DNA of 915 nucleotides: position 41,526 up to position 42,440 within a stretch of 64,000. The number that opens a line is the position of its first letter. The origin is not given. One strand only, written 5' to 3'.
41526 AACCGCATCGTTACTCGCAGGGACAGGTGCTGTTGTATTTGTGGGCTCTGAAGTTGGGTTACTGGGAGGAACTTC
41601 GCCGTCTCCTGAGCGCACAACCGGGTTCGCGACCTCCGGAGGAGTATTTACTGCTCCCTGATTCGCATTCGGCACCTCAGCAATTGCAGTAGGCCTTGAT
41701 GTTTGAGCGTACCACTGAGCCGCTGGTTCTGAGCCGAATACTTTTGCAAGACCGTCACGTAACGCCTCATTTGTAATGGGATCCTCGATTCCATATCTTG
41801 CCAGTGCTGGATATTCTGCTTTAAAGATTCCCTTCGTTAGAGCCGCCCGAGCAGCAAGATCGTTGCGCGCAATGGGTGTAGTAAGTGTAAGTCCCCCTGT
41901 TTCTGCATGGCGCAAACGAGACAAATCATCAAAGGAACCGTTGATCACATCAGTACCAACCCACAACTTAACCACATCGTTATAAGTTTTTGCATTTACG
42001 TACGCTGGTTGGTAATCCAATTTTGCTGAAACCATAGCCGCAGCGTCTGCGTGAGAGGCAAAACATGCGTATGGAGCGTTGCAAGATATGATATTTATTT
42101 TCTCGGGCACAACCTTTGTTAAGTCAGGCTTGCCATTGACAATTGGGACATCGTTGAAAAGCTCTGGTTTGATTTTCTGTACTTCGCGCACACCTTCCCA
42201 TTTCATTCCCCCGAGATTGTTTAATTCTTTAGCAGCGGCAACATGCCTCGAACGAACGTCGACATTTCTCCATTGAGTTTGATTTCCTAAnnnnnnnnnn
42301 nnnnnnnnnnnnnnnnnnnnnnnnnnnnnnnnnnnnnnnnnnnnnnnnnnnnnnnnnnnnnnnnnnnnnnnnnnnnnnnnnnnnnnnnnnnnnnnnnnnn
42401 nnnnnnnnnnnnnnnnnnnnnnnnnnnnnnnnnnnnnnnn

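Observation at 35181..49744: A 14.5-kb same-strand surface-protein locus: htpX-lemA, a 3287-aa giant secreted protein, a 135-aa secreted protein and an 869-aa secreted protein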

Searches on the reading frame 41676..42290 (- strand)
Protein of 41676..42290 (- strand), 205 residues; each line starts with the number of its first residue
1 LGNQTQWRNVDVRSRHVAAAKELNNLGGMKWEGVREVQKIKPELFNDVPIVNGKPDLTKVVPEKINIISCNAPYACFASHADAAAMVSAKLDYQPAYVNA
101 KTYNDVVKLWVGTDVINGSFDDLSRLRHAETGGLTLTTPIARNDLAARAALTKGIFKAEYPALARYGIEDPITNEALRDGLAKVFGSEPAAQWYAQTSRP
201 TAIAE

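Call 60: search_solved_structures(query=A5, max_evalue=10, show_alignments=2)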
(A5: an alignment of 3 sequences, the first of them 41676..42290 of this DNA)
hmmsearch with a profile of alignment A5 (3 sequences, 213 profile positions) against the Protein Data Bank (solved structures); distinct sequences matched with E-value up to 10: 1.
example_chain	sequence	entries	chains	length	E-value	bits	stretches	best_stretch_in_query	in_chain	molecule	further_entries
1wez_A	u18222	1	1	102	0.89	12.6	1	77-102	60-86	Heterogeneous nuclear ribonucleoprotein H'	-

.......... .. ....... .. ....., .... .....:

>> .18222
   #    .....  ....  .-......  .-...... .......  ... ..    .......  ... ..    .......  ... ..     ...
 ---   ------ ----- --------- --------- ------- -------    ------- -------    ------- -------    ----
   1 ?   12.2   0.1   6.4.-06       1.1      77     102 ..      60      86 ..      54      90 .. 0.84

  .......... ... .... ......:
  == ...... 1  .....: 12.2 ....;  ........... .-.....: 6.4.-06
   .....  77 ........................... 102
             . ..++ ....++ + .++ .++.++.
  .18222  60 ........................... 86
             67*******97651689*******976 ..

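Call 73: predict_structure(alignment_id=A5)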
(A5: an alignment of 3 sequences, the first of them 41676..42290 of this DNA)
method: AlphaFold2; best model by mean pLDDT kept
length: 205 residues; sequences in the alignment: 3
mean_pLDDT: 75.5   pTM: 0.77
mean pLDDT of the five models: 75.5, 74.1, 68.3, 52.1, 43.5
residues with pLDDT >= 90: 36; 70-90: 113; 50-70: 32; < 50: 24
segments of 3 or more residues with pLDDT < 50: 1-10, 113-119, 200-205
pLDDT, mean of each block of 10 residues (from residue 1): 33 61 68 84 91 84 87 74 89 85 81 46 72 82 84 77 69 88 92 80 43
secondary structure, 60 per line:
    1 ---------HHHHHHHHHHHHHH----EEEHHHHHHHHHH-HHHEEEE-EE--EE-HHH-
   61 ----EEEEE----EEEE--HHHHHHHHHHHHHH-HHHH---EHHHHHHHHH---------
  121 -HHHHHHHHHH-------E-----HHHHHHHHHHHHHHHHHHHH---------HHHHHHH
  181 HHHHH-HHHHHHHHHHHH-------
elements in order: H10-23 E28-30 H31-40 E45-48 E65-69 E74-77 H80-93 H95-98 H103-111 H122-131 H145-164 H174-185 H187-198

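Call 111: fold_search(model_id=the predicted structure, library=viral)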
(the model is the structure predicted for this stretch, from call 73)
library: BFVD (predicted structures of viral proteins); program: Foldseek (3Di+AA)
matches with E <= 10: 50; with E <= 0.001: 0
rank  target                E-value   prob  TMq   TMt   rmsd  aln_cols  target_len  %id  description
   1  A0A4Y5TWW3            5.2e-02  0.99  0.44  0.48   6.9       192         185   18  Putative tail-fiber/lysozyme protein [Aeromonas phage 2_D05]
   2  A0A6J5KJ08            6.4e-02  1.00  0.41  0.12   3.9       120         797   18  Uncharacterized protein [uncultured Caudovirales phage]
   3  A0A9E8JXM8            1.3e-01  0.93  0.42  0.15  15.4       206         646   11  (no name in the UniProt tables at hand)
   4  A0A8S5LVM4            1.8e-01  0.97  0.34  0.13   4.0       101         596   18  Virion protein [Podoviridae sp. ctc5632]
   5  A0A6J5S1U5            1.8e-01  0.91  0.43  0.39  10.2       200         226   14  Virion protein [uncultured Caudovirales phage]
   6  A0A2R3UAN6            3.2e-01  0.63  0.39  0.15  11.9       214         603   11  (no name in the UniProt tables at hand)
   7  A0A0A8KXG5            8.8e-01  0.60  0.37  0.10   7.6       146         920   12  Phage-like protein [Burkholderia phage Bp-AMP4]
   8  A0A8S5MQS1            1.3e+00  0.21  0.35  0.36  15.4       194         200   15  Virion protein [Myoviridae sp. ctOAa14]
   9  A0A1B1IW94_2          1.7e+00  0.35  0.34  0.09   4.7       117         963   14  (no name in the UniProt tables at hand)
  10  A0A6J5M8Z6            2.0e+00  0.38  0.42  0.18   7.3       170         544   14  Uncharacterized protein [uncultured Caudovirales phage]
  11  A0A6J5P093            2.2e+00  0.20  0.30  0.12   5.0       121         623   14  Uncharacterized protein [uncultured Caudovirales phage]
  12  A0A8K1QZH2            3.0e+00  0.03  0.17  0.14  18.8       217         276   13  M protein [Varroa orthomyxovirus-1]
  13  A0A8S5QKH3            3.5e+00  0.12  0.25  0.38   7.7       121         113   14  Uncharacterized protein [Siphoviridae sp. ctmdT21]
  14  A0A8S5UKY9            3.7e+00  0.04  0.23  0.06  16.0       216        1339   10  Tail tape measure [Siphoviridae sp. ctICF6]
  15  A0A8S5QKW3            4.1e+00  0.10  0.25  0.21   7.2       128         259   15  Nucleoid-associated protein [Podoviridae sp. ctdRZ1]
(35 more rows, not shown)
